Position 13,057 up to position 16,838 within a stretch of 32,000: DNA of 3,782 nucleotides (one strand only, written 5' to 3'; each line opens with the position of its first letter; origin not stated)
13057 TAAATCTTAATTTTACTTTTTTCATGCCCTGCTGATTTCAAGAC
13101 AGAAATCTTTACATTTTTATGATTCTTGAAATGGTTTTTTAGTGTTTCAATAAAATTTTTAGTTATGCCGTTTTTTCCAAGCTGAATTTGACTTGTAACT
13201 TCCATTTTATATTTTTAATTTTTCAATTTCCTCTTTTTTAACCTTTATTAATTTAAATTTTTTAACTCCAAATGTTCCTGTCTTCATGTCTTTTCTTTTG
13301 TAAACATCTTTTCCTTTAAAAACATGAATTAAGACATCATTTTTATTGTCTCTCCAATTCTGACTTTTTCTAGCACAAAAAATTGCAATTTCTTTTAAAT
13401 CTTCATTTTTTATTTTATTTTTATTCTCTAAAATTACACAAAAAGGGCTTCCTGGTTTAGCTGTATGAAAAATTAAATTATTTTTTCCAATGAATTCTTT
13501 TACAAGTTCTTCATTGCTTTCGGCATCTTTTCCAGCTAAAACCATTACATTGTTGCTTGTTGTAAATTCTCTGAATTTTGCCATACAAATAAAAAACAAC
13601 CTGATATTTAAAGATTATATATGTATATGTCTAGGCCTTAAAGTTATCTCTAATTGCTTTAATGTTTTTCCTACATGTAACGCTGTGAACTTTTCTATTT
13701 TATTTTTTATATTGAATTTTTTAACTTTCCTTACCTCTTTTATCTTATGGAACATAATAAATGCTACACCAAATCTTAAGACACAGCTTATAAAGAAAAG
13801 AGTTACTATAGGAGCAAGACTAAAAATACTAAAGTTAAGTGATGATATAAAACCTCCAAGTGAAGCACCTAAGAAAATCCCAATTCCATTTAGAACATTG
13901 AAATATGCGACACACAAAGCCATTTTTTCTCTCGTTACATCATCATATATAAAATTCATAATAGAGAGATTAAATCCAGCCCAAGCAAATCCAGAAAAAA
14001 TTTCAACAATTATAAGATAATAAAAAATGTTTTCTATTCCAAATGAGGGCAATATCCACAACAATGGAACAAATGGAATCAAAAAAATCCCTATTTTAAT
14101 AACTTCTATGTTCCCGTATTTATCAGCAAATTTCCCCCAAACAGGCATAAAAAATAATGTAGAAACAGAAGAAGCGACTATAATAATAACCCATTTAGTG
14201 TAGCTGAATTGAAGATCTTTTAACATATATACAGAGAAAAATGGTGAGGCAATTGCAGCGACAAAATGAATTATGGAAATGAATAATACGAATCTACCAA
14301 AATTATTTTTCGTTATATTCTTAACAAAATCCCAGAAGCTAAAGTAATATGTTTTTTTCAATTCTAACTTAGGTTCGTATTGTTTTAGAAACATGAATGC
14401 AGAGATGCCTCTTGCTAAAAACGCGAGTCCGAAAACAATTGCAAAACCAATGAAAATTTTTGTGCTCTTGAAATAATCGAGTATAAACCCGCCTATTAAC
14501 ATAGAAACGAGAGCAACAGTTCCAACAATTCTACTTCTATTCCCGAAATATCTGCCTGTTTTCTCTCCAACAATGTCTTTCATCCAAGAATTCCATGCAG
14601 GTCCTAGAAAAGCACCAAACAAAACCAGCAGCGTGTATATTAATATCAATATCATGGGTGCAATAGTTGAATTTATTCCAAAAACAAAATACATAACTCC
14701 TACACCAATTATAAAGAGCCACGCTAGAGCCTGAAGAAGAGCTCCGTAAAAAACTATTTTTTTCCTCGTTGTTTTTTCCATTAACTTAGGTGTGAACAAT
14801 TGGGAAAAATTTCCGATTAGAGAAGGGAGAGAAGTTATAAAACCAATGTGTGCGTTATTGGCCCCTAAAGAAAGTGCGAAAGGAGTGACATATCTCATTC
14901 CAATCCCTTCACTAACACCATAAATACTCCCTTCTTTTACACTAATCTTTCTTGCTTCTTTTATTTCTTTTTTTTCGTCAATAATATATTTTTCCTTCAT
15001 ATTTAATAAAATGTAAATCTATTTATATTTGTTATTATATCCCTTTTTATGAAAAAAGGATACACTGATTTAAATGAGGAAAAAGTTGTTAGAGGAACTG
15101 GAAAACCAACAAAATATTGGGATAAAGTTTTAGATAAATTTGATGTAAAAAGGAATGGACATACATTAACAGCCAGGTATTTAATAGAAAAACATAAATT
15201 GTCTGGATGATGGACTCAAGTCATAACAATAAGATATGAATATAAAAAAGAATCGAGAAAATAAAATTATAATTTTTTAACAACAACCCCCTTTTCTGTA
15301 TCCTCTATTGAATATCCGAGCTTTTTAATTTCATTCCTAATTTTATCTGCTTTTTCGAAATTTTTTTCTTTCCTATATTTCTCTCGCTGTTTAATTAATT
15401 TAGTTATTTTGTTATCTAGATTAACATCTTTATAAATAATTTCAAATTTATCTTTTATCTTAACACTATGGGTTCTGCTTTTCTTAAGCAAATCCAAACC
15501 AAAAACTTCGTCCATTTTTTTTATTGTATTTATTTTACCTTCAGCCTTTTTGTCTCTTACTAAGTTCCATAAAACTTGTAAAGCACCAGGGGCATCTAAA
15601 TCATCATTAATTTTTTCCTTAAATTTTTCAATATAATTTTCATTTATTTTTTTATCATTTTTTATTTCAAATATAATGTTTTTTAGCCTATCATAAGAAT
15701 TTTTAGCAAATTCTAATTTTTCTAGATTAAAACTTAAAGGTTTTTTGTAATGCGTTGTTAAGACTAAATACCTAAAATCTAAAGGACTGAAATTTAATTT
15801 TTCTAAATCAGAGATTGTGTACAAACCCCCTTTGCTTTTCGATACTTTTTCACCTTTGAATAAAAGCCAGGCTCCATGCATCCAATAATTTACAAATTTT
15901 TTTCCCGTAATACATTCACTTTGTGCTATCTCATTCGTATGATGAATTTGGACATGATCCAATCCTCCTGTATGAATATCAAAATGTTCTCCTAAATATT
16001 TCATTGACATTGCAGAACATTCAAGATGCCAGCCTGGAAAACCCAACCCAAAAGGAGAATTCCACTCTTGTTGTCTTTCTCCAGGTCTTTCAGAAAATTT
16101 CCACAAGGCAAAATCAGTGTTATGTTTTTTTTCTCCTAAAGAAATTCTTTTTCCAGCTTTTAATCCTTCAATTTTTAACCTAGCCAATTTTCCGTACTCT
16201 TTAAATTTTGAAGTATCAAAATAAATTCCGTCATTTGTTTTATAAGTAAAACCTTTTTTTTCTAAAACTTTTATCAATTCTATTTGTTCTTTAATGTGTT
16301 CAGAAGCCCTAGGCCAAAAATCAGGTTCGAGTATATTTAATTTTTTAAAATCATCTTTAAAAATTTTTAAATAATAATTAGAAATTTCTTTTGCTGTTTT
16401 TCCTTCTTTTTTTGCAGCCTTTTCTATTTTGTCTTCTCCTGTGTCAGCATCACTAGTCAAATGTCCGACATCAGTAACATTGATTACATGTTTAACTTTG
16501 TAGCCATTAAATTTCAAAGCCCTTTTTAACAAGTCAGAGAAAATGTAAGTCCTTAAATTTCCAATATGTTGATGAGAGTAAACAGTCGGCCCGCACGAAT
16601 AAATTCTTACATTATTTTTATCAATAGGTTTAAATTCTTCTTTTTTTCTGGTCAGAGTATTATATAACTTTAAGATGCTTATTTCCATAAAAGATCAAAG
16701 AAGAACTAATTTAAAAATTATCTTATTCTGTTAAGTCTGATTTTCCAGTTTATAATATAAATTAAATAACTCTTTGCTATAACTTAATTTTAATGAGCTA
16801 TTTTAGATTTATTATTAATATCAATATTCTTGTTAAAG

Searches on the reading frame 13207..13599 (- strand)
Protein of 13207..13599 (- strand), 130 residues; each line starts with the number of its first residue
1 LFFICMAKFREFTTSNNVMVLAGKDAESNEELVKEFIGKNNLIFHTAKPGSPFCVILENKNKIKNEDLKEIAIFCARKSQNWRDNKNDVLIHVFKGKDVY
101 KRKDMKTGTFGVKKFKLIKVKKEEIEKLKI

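Call 34: search_protein_families(library=pfam, proteins=[window:13207-13599:-], max_evalue=0.1)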
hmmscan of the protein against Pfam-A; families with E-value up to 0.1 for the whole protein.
window:13207-13599:- (130 aa): 2 families
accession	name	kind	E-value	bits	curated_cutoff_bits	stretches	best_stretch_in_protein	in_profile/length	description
PF05670.18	NFACT-R_1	-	1.7e-22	80.5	29.8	1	8-113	1-111/112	NFACT protein RNA binding domain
PF18297.6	NFACT-R_2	-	0.00027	21.5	26.9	1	10-98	2-86/104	NFACT protein RNA binding domain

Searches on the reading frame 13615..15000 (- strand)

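Call 8: search_protein_families(library=pfam, proteins=[window:13615-15000:-], max_evalue=0.01)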
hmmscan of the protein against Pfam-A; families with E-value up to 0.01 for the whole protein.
window:13615-15000:- (461 aa): 2 families
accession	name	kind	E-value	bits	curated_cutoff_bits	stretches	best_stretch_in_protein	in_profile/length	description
PF07690.21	MFS_1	-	9.5e-27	94.2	33.4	2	241-408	5-169/347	Major Facilitator Superfamily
PF13347.12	MFS_2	-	0.0031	16.5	27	1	162-349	150-337/427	MFS/sugar transport protein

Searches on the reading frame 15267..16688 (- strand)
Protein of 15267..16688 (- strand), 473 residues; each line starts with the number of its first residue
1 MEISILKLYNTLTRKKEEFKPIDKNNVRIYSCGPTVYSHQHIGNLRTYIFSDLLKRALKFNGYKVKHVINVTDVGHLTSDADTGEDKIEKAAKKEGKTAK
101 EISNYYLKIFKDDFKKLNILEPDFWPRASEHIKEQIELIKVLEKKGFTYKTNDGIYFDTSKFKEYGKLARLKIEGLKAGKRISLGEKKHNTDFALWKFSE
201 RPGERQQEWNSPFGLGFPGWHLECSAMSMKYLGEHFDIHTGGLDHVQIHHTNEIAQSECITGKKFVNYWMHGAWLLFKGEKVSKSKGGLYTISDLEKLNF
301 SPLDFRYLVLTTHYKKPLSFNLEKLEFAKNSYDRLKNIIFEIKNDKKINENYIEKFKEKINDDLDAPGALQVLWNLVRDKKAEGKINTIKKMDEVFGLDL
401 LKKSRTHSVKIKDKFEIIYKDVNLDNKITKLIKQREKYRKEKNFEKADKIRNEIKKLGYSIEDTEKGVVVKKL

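Call 8: search_protein_families(library=pfam, proteins=[window:15267-16688:-], max_evalue=0.01)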
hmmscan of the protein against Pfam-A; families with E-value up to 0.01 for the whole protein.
window:15267-16688:- (473 aa): 6 families
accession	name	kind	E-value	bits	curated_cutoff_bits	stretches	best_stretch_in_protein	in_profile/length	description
PF01406.26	tRNA-synt_1e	-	2.2e-96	323.2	27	1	19-329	2-300/301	tRNA synthetases class I (C) catalytic domain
PF09334.17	tRNA-synt_1g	-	1.9e-13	50.4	20.1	1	38-161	12-126/391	tRNA synthetases class I (M)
PF01921.24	tRNA-synt_1f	-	4e-10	39.6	27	2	236-349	235-349/360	tRNA synthetases class I (K)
PF23493.1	CysS_C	-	1.6e-06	28.6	23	1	424-467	4-47/51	Cysteinyl-tRNA ligase anticodon binding domain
PF02151.25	UVR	-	0.0005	20.2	21.5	1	425-458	1-34/36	UvrB/uvrC motif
PF09190.17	DALR_2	-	0.0056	17.6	22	0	355-379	1-25/57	DALR domain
